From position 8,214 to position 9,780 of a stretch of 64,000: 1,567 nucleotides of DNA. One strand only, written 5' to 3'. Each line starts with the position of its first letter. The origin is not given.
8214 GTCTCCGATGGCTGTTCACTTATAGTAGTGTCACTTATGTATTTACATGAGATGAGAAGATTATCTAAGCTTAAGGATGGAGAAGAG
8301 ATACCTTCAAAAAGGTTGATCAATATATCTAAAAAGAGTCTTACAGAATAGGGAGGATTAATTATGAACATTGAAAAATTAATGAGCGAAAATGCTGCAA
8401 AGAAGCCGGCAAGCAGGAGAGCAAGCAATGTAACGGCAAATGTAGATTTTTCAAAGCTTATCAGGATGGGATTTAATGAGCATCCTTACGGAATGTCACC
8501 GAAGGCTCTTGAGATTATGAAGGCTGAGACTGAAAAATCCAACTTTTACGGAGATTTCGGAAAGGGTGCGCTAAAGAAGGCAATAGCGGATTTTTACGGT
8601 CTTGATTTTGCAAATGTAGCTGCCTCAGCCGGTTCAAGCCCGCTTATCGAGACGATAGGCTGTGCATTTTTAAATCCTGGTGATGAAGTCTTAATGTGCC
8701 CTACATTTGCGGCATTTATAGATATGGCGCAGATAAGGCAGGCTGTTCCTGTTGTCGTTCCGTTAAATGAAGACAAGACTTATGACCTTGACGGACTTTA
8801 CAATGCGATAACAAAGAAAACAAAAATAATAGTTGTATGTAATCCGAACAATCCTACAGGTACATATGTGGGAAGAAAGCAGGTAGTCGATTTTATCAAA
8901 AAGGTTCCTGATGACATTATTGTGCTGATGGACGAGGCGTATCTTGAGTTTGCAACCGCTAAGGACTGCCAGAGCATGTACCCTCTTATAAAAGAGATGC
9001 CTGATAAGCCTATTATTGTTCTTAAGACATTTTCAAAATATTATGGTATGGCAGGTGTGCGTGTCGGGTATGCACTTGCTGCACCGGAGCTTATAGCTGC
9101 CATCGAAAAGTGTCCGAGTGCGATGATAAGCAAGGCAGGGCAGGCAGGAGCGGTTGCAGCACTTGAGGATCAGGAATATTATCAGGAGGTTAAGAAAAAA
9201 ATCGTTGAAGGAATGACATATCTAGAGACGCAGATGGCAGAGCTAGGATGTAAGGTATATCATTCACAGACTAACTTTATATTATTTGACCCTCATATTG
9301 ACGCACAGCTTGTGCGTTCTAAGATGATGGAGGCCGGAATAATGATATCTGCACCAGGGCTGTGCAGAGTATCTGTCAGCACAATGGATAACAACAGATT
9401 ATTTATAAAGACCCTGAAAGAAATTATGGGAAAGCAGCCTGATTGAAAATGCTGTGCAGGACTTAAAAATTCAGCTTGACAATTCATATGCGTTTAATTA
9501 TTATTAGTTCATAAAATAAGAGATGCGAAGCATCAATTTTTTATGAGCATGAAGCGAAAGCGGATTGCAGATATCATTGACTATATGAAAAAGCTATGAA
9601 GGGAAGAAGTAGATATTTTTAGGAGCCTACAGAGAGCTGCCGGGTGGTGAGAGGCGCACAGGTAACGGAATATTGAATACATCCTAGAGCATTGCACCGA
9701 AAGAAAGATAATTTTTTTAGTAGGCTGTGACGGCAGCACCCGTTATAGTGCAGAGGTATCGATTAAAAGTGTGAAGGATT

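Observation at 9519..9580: Recurrent intergenic element carrying the motif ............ (4 copies in 64 kb, two within ~60-nt homologous blocks)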

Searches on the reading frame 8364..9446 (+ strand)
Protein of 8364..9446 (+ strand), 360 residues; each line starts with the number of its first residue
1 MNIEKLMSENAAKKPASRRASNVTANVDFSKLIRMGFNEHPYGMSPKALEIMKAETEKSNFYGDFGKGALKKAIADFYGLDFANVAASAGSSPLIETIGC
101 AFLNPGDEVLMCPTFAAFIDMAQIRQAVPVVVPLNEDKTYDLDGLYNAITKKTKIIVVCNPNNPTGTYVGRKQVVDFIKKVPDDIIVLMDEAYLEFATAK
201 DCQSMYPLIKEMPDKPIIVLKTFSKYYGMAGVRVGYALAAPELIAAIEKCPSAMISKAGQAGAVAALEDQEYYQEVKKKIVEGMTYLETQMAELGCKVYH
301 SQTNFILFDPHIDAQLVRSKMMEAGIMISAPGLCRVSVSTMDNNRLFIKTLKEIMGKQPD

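Call 30: find_encoding_contigs(protein=window:8364-9446:+, flank=3000, max_places=4)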
Protein window:8364-9446:+ (360 aa): 23 contigs read that carry it; 4 places shown.
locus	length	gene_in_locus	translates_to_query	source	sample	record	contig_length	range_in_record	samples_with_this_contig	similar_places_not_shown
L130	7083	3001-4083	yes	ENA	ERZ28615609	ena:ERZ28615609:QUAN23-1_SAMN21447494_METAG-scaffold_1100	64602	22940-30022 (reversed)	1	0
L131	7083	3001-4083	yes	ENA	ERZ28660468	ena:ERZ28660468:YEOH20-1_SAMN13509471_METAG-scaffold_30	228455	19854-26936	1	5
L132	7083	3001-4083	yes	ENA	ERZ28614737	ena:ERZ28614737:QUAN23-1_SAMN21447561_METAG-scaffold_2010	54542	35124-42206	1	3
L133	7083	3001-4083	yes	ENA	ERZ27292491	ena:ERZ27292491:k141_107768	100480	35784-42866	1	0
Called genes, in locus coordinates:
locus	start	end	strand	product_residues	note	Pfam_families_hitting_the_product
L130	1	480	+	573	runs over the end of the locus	PF00909:Ammonium_transp, PF00543:P-II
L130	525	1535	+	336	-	PF00389:2-Hacid_dh, PF02826:2-Hacid_dh_C, PF03446:NAD_binding_2 (weak)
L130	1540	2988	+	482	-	PF01554:MatE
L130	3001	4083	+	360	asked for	PF00155:Aminotran_1_2, PF00266:Aminotran_5 (weak)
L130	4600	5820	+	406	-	PF00579:tRNA-synt_1b, PF22421:SYY_C-terminal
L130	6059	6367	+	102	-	PF03551:PadR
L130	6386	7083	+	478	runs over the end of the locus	PF22564:HAAS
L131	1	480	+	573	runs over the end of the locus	PF00909:Ammonium_transp, PF00543:P-II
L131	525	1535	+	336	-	PF00389:2-Hacid_dh, PF02826:2-Hacid_dh_C, PF03446:NAD_binding_2 (weak)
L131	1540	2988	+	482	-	PF01554:MatE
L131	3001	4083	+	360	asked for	PF00155:Aminotran_1_2, PF00266:Aminotran_5 (weak)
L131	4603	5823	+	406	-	PF00579:tRNA-synt_1b, PF22421:SYY_C-terminal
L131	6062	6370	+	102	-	PF03551:PadR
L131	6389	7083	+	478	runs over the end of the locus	PF22564:HAAS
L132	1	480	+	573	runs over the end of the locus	PF00909:Ammonium_transp, PF00543:P-II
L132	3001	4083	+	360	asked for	PF00155:Aminotran_1_2, PF00266:Aminotran_5 (weak)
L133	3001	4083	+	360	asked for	PF00155:Aminotran_1_2, PF00266:Aminotran_5 (weak)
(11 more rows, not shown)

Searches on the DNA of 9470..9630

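Call 34: search_rna_families(source=window, start=9470, end=9630, threshold=evalue, max_evalue=10, show_alignments=3)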
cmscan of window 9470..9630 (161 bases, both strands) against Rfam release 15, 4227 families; matches with E-value up to 10: 4.
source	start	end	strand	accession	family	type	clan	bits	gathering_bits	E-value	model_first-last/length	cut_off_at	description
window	9587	9630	+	RF00230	T-box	Cis-reg; leader;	-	15.4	93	0.12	1-44/219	3'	T-box leader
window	9505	9583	-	RF00325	SNORD53_SNORD92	Gene; snRNA; snoRNA; CD-box;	CL00063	15.3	46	1.2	1-78/78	no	Small nucleolar RNA SNORD53/SNORD92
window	9527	9553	-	RF04336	Plastid-petD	Intron;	-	12.7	65.5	3.8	1-47/47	no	Plastid-petD group II-D5 intron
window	9512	9620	+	RF01699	Clostridiales-1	Gene; sRNA;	-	10.5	48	5.7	1-166/166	no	Clostridiales-1 RNA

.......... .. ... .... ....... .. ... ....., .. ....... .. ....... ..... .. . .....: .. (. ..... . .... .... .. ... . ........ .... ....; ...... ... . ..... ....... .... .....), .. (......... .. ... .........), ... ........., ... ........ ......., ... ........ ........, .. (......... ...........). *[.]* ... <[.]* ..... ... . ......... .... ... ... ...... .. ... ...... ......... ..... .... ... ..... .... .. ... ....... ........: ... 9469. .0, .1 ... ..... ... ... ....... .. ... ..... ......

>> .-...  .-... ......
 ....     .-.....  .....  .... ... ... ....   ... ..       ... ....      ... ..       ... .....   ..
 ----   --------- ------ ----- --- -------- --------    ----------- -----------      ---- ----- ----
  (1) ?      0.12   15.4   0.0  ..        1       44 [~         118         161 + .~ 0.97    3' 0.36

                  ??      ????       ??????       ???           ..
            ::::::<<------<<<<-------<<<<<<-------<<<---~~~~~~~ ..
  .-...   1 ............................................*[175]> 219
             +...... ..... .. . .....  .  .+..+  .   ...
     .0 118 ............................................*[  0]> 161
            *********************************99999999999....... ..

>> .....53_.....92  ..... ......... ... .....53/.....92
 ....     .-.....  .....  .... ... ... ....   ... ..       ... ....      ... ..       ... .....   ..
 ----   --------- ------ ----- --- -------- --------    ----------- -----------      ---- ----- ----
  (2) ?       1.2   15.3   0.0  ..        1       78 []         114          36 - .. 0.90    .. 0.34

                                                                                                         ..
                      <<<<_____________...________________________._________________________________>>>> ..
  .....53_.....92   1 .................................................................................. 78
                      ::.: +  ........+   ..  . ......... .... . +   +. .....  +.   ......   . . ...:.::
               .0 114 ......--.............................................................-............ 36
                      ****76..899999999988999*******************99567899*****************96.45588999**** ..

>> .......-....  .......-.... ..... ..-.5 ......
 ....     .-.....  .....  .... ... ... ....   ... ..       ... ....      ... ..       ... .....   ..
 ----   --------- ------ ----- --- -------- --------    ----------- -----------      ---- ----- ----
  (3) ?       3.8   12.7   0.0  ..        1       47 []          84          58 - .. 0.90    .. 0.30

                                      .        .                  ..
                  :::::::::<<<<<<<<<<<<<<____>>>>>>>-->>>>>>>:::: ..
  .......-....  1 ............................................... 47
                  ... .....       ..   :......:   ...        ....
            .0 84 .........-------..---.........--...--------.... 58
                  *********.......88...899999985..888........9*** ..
